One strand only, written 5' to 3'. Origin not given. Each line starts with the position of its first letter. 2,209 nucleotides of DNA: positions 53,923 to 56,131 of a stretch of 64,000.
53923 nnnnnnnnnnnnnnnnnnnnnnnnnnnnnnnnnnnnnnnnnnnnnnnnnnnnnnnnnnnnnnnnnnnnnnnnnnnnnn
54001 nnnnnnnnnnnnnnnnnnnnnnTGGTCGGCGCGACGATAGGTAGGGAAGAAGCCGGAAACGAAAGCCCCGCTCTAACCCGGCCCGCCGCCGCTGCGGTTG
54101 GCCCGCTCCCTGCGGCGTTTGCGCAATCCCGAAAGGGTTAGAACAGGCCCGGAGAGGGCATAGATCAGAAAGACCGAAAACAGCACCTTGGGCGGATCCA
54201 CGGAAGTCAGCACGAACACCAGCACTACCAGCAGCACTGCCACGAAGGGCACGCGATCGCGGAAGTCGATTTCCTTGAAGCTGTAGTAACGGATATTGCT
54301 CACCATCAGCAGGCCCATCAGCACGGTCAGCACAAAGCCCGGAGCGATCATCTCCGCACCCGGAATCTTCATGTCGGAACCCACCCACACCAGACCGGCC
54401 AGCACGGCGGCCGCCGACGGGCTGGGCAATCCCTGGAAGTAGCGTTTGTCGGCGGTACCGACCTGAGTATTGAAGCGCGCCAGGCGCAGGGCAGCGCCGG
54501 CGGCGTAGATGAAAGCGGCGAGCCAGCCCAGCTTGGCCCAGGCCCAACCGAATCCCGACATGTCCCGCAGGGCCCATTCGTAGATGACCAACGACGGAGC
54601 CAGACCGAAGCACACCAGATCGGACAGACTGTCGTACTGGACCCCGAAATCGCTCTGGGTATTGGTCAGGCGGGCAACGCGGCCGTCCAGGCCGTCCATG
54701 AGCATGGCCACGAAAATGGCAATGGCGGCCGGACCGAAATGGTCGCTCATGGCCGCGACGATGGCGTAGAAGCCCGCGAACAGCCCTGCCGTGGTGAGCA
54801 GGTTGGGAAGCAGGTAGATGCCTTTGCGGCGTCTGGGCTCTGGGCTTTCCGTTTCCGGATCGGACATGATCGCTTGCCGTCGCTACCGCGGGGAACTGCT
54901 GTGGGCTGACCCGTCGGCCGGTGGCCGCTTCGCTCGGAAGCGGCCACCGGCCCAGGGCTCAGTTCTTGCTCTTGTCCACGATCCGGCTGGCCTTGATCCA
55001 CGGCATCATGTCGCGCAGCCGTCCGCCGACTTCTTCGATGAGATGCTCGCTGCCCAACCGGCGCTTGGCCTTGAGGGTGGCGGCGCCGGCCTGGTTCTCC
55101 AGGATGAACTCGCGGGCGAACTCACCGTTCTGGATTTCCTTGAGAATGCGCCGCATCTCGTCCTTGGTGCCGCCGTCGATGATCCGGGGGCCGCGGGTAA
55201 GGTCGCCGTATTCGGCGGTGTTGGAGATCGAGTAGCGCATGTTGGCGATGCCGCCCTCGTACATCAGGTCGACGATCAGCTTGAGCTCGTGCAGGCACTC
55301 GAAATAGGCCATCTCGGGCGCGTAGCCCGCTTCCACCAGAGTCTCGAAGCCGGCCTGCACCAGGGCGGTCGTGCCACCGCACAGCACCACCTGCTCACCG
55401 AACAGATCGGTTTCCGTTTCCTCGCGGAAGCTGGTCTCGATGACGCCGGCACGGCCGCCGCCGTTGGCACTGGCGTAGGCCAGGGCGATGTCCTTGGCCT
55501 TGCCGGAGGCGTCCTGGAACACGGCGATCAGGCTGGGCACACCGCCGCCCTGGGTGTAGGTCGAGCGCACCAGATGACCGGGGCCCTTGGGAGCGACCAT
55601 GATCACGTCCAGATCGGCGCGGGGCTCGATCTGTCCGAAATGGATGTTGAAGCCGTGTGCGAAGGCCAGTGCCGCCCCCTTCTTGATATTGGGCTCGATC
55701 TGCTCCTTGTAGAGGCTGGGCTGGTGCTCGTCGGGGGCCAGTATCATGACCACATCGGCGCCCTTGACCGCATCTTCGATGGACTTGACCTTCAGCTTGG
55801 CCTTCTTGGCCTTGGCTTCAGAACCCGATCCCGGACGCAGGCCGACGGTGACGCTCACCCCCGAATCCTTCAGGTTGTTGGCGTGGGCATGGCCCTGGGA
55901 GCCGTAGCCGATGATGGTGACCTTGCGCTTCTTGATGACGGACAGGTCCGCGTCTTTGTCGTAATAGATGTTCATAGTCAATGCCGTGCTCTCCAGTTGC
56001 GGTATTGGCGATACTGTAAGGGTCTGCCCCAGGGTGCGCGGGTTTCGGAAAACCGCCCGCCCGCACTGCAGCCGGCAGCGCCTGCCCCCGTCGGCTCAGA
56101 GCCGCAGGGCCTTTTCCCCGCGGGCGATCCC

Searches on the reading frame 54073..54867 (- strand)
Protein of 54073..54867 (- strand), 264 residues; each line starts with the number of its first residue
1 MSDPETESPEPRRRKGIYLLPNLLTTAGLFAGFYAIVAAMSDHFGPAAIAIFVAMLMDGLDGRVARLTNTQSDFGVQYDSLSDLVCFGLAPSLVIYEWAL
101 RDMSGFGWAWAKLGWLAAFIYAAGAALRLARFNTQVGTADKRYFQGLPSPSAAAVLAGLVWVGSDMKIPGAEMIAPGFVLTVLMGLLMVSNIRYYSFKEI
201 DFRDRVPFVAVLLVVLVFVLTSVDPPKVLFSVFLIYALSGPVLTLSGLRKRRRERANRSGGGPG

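Call 48: search_protein_families(library=pfam, proteins=[window:54073-54867:-], max_evalue=0.001)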
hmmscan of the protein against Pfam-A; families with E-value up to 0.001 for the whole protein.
window:54073-54867:- (264 aa): 1 family
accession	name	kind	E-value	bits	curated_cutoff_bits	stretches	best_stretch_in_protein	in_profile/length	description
PF01066.26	CDP-OH_P_transf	-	6.4e-20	72.5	22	1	19-171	2-138/152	CDP-alcohol phosphatidyltransferase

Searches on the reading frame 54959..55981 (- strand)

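Call 48: search_protein_families(library=pfam, proteins=[window:54959-55981:-], max_evalue=0.001)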
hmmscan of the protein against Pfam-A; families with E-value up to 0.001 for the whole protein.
window:54959-55981:- (340 aa): 7 families
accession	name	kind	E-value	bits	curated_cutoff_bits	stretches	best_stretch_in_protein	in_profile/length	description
PF07991.19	KARI_N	-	7.5e-75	250.5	20.6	1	15-179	1-165/165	Acetohydroxy acid isomeroreductase, NADPH-binding domain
PF01450.25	KARI_C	-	1.1e-64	217.5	29.1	1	185-328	1-144/144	Ketol-acid reductoisomerase, C-terminal domain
PF03807.23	F420_oxidored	-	5.7e-07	30.5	21.6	1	20-94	1-79/94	NADP oxidoreductase coenzyme F420-dependent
PF02826.25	2-Hacid_dh_C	-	1.7e-06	27.9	25.1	1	14-86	32-103/178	D-isomer specific 2-hydroxyacid dehydrogenase, NAD binding domain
PF03446.21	NAD_binding_2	-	5.8e-06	26.9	21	1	20-105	1-89/161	NAD binding domain of 6-phosphogluconate dehydrogenase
PF02629.25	CoA_binding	-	8.5e-05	23.7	22.3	1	17-101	2-90/97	CoA binding domain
PF13241.12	NAD_binding_7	-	0.00045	21.2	22.1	0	16-85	5-72/104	Putative NAD(P)-binding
